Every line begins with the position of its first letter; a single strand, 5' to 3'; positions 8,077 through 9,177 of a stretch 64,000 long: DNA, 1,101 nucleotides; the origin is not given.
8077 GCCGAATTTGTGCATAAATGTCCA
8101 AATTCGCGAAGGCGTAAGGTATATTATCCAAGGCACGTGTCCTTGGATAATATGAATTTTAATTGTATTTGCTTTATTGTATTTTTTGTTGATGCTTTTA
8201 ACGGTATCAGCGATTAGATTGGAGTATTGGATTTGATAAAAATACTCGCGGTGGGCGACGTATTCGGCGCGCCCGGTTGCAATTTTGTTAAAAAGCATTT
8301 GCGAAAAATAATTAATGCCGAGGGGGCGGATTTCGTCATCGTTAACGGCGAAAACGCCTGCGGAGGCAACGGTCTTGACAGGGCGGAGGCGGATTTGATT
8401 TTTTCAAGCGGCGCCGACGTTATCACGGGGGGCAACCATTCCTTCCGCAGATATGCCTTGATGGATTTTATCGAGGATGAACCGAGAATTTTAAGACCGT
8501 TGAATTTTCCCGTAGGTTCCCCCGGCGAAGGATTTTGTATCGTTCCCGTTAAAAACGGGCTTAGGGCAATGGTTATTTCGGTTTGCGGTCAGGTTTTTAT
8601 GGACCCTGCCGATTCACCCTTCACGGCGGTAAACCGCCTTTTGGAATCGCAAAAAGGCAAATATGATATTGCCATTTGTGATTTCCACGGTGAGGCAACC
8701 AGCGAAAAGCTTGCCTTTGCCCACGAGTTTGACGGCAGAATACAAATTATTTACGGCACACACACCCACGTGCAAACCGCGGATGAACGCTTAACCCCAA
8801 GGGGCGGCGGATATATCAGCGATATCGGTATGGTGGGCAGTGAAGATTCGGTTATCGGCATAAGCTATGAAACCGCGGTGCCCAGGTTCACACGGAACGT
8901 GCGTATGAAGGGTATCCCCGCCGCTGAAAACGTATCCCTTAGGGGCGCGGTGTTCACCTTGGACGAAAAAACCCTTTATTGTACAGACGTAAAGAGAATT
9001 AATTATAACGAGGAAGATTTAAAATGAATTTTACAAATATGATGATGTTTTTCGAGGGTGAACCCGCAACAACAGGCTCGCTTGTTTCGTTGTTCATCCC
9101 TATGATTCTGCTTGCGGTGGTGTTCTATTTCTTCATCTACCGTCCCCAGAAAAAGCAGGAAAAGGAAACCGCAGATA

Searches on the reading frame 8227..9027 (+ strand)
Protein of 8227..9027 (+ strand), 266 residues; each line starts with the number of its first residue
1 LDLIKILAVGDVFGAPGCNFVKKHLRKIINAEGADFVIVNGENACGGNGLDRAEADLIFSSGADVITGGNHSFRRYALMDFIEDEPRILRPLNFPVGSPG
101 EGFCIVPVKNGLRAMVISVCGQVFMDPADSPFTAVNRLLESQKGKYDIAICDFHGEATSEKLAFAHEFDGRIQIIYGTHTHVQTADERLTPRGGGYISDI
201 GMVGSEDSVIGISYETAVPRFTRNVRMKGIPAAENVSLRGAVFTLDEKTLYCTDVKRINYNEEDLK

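Call 14: search_protein_families(library=pfam, proteins=[window:8227-9027:+])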
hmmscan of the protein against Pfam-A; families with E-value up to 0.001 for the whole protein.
window:8227-9027:+ (266 aa): 2 families
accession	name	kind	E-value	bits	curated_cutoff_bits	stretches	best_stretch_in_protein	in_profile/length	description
PF13277.11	YmdB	-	1.6e-88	296.7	27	1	7-258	1-253/253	YmdB-like protein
PF00149.33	Metallophos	-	2.8e-07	31.6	21.5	1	4-182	1-190/191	Calcineurin-like phosphoesterase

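Call 44: find_encoding_contigs(protein=window:8227-9027:+, flank=3000, max_places=10)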
Protein window:8227-9027:+ (266 aa): no gene with exactly this product is on record in the collection.

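Call 64: find_homologous_proteins(query=window:8227-9024:+, max_evalue=1e-60)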
Query window:8227-9024:+ (266 aa): 661 proteins with E <= 1e-60 among 8000 candidates; the best 120 are listed.
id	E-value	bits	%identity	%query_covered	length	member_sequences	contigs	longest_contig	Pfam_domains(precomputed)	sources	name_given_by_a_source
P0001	1.2e-164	564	93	99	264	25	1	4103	PF13277.12,PF00149.34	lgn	-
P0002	9.2e-153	525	85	100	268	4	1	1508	PF13277.12,PF00149.34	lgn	-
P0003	7.0e-150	516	84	99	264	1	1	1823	PF13277.12,PF00149.34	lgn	-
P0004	7.8e-150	516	84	99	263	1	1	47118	PF13277.12,PF00149.34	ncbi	-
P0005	9.1e-150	516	83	99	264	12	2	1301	PF13277.12,PF00149.34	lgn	-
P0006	8.3e-149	512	83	99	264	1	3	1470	PF13277.12,PF00149.34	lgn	-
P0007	1.4e-147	509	82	99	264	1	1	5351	PF13277.12,PF00149.34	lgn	-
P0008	3.8e-147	507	82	99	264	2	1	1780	PF13277.12,PF00149.34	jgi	-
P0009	7.8e-147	506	82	99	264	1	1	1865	PF13277.12,PF00149.34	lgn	-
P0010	8.8e-147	506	83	99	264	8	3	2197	PF13277.12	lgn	-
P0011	1.7e-146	505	84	97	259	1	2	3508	PF13277.12,PF00149.34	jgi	-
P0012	1.3e-145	502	83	99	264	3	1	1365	PF13277.12,PF00149.34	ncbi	-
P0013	2.4e-145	501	82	97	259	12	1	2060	PF13277.12,PF00149.34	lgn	-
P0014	3.4e-144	497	81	99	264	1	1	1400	PF13277.12,PF00149.34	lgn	-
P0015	4.9e-144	497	81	99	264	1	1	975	PF13277.12,PF00149.34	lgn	-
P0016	4.1e-143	494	80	99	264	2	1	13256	PF13277.12,PF00149.34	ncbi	-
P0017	6.1e-143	493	80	99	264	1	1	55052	PF13277.12,PF00149.34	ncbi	-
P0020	2.8e-139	481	76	99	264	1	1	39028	PF13277.12,PF00149.34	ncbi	-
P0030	6.6e-136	470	77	99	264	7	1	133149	PF13277.12,PF00149.34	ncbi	-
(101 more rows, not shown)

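Call 65: find_encoding_contigs(protein=P0001, flank=1200, max_places=2)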
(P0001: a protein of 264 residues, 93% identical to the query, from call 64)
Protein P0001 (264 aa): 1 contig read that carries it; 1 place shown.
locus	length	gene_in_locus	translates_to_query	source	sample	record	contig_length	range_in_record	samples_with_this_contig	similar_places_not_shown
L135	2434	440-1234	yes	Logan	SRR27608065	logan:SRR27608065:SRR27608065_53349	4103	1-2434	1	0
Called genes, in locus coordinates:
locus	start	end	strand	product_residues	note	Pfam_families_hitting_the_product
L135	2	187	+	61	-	?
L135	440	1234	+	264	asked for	PF00149:Metallophos (weak), PF13277:YmdB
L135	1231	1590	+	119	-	PF02699:YajC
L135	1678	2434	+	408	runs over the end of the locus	PF02073:Peptidase_M29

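Call 66: find_encoding_contigs(protein=P0004, flank=1200, max_places=2)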
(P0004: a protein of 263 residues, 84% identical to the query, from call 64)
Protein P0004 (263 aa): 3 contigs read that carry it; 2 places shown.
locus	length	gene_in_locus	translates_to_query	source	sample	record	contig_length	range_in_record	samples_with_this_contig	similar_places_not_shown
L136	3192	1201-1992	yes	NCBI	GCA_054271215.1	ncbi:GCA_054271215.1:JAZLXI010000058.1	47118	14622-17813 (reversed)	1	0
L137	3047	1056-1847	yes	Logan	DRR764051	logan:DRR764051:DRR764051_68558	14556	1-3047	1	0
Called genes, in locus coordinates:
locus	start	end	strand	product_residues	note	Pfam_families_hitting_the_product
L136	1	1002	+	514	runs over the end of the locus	PF12072:RNase_Y_N, PF00013:KH_1 (weak), PF08668:HDOD (weak), PF01966:HD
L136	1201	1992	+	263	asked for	PF00149:Metallophos (weak), PF13277:YmdB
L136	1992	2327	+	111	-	PF02699:YajC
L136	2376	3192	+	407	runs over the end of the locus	PF02073:Peptidase_M29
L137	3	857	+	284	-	?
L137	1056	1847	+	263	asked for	PF00149:Metallophos (weak), PF13277:YmdB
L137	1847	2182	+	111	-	PF02699:YajC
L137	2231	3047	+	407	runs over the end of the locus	PF02073:Peptidase_M29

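Call 67: find_encoding_contigs(protein=P0017, flank=1200, max_places=2)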
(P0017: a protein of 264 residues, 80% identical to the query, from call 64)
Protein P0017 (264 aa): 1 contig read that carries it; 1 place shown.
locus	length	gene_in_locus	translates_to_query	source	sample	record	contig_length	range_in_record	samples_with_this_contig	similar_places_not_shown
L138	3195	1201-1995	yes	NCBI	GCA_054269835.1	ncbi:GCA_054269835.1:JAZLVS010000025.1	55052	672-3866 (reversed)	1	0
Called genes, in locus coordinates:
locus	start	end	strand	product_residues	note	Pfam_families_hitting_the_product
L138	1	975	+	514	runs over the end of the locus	PF12072:RNase_Y_N, PF01966:HD, PF08668:HDOD (weak)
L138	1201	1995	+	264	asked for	PF00149:Metallophos (weak), PF13277:YmdB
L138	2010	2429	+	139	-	PF02699:YajC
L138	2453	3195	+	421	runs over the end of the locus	PF02073:Peptidase_M29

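Call 68: find_encoding_contigs(protein=P0016, flank=1200, max_places=2)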
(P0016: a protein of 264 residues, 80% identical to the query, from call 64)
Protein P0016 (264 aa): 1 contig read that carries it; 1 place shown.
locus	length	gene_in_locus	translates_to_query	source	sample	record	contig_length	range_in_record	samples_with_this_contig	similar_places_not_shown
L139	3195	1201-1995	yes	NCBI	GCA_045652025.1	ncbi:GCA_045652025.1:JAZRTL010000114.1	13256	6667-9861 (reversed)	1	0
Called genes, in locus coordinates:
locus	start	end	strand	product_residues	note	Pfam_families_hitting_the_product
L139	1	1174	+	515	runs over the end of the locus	PF12072:RNase_Y_N, PF00013:KH_1 (weak), PF08668:HDOD (weak), PF01966:HD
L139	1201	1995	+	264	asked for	PF00149:Metallophos, PF13277:YmdB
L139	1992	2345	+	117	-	PF02699:YajC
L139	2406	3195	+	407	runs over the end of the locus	PF02073:Peptidase_M29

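Call 69: find_encoding_contigs(protein=P0020, flank=1200, max_places=2)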
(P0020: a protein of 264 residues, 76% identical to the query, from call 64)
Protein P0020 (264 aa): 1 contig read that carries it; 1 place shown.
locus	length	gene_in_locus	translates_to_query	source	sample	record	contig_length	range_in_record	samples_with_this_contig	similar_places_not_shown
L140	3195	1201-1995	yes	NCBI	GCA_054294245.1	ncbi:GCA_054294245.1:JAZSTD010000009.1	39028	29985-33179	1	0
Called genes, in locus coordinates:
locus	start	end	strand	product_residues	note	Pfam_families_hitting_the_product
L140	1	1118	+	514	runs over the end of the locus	PF12072:RNase_Y_N, PF00013:KH_1 (weak), PF08668:HDOD (weak), PF01966:HD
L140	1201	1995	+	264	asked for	PF00149:Metallophos (faint), PF13277:YmdB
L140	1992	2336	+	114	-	PF02699:YajC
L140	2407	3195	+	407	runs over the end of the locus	PF02073:Peptidase_M29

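Call 70: find_encoding_contigs(protein=P0030, flank=1200, max_places=2)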
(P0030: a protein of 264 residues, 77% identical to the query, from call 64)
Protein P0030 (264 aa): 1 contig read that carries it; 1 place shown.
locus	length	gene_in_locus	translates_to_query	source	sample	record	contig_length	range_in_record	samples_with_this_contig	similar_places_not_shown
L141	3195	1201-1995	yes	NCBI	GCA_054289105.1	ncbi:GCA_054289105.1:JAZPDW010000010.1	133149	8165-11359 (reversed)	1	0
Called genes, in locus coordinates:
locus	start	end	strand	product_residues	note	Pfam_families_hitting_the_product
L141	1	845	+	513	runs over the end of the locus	PF12072:RNase_Y_N, PF00013:KH_1 (weak), PF08668:HDOD (weak), PF01966:HD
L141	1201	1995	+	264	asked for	PF00149:Metallophos, PF13277:YmdB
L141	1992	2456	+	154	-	PF02699:YajC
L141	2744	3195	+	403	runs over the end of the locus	PF02073:Peptidase_M29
